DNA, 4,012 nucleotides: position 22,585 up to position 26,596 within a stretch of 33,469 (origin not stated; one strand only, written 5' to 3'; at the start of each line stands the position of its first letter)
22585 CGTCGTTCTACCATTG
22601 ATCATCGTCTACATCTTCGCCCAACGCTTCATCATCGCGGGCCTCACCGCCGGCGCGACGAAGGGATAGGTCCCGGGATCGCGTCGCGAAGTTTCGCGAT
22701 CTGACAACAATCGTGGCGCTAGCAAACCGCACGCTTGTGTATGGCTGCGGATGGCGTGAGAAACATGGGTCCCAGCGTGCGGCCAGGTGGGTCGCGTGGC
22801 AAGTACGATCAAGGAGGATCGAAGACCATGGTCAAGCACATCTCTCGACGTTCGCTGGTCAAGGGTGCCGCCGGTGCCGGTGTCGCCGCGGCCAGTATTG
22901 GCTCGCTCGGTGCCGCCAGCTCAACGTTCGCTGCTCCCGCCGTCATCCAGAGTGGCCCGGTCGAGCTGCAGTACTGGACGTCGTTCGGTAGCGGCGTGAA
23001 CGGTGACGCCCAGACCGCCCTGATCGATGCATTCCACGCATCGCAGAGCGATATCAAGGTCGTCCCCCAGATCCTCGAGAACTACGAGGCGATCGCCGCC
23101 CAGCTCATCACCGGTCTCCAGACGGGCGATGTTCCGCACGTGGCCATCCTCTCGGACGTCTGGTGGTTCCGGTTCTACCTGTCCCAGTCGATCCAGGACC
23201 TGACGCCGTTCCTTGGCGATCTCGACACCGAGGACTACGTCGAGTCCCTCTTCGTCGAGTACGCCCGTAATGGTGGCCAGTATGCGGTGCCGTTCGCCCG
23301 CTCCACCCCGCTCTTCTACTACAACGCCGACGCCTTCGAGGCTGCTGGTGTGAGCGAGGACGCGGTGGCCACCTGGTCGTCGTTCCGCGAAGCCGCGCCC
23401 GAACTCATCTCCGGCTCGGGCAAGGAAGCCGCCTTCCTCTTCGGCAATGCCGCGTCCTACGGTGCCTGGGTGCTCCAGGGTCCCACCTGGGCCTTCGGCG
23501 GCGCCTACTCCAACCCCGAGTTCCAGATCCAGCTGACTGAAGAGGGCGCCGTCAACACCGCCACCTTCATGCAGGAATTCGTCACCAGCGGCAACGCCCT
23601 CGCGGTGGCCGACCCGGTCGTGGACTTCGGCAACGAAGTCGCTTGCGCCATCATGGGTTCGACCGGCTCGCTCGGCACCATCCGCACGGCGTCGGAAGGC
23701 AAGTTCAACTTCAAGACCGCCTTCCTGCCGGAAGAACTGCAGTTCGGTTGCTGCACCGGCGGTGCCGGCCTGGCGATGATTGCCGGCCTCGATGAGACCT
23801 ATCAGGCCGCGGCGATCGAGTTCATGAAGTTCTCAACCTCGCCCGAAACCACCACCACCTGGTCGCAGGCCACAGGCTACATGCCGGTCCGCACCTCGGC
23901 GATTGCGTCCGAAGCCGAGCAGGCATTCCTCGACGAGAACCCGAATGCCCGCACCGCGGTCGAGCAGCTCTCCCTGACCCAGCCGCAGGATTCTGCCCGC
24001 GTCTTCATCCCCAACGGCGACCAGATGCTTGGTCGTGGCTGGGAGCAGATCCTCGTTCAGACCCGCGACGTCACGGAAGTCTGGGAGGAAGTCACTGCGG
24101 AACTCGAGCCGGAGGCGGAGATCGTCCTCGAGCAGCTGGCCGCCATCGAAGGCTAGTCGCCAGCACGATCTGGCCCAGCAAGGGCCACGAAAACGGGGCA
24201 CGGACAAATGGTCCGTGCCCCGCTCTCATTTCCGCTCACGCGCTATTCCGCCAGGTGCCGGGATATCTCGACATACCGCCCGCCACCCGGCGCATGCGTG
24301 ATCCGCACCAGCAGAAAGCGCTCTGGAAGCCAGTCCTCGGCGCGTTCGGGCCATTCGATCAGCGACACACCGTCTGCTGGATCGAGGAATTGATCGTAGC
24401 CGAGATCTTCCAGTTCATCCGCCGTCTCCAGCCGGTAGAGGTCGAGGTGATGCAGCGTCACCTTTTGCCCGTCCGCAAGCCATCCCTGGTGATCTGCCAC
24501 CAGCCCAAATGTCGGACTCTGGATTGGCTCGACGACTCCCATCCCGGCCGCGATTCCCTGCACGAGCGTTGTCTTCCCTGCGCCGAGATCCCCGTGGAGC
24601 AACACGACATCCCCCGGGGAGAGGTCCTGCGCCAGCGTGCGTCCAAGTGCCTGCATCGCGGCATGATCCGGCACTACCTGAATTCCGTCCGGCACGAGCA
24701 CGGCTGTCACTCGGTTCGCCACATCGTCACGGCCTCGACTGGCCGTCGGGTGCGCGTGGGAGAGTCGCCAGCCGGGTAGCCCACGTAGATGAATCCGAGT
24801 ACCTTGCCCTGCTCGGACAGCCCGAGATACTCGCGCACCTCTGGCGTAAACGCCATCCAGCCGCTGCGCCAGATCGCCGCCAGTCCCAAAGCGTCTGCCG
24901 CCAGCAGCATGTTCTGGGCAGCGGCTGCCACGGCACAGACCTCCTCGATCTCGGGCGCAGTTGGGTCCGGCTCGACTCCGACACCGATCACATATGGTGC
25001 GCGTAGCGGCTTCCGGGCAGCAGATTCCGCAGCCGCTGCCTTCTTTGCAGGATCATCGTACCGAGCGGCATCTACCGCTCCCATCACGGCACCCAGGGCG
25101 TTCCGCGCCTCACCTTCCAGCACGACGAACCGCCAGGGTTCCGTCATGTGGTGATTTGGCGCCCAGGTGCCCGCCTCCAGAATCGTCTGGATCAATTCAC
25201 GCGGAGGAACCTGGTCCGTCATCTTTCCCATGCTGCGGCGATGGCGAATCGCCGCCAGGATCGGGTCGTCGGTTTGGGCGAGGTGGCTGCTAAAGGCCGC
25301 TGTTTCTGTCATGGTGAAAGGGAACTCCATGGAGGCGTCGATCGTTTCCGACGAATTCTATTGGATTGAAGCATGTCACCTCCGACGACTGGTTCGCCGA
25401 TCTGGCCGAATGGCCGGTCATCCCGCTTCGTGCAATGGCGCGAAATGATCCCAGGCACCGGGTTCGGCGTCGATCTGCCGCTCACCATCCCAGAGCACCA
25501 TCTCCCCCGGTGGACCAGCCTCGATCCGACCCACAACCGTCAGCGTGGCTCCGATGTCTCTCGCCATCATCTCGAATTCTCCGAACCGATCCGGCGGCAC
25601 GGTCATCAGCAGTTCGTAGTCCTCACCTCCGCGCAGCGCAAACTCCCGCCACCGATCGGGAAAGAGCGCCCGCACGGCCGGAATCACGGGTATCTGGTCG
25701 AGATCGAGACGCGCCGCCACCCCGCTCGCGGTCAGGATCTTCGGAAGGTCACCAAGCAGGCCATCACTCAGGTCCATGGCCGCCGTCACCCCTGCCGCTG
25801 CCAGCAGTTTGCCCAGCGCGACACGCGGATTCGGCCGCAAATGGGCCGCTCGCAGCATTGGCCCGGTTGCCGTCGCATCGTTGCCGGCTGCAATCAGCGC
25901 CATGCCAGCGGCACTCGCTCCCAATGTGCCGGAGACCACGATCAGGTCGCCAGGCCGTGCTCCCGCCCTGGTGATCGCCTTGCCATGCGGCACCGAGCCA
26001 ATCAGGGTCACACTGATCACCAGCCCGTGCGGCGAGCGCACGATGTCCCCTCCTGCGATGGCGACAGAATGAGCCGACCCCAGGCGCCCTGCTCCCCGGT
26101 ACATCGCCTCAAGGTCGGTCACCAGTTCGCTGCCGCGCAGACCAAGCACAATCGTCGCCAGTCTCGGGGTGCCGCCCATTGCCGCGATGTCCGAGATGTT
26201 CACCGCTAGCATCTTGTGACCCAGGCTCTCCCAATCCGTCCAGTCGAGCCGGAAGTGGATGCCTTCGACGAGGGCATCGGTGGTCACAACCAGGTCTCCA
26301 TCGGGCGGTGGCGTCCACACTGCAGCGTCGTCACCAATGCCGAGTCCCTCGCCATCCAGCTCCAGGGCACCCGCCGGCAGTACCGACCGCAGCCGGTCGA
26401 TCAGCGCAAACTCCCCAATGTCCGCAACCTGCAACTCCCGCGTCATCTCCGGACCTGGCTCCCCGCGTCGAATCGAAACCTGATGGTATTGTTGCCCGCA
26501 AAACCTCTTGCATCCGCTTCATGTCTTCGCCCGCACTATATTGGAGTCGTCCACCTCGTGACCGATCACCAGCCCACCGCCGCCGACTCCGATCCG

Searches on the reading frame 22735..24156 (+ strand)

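Call 72: search_protein_families(library=pfam, proteins=[window:22735-24156:+], max_evalue=0.00001)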
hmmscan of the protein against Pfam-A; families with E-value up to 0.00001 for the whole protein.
window:22735-24156:+ (473 aa): 2 families
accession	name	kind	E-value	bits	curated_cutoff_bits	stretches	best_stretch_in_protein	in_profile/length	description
PF13416.11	SBP_bac_8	-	2.7e-33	116.4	27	1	95-394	1-270/279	Bacterial extracellular solute-binding protein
PF01547.30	SBP_bac_1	-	5.5e-20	73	26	1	94-372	11-305/307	Bacterial extracellular solute-binding protein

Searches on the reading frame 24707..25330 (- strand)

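Call 72: search_protein_families(library=pfam, proteins=[window:24707-25330:-], max_evalue=0.00001)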
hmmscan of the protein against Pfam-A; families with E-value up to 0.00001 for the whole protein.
window:24707-25330:- (207 aa): 1 family
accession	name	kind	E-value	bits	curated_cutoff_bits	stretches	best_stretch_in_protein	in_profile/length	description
PF00881.29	Nitroreductase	-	6.9e-27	95.1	23.5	1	28-185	1-167/167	Nitroreductase family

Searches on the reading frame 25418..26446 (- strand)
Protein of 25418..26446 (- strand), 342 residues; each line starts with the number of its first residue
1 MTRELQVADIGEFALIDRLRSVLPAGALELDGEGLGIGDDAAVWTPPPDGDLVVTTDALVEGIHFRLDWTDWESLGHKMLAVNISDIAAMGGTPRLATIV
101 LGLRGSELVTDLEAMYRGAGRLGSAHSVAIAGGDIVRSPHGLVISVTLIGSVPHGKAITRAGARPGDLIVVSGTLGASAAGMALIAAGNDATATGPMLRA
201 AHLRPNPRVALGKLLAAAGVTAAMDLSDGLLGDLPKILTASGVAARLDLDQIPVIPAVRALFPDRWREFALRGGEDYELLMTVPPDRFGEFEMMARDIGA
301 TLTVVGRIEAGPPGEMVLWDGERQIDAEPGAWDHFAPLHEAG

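Call 72: search_protein_families(library=pfam, proteins=[window:25418-26446:-], max_evalue=0.00001)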
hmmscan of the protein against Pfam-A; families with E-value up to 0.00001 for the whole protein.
window:25418-26446:- (342 aa): 2 families
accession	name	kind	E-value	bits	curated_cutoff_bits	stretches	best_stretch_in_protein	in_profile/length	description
PF00586.29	AIRS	-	1.8e-25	90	24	1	38-152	1-112/112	AIR synthase related protein, N-terminal domain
PF02769.27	AIRS_C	-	7e-15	56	23.1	1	164-314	1-151/156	AIR synthase related protein, C-terminal domain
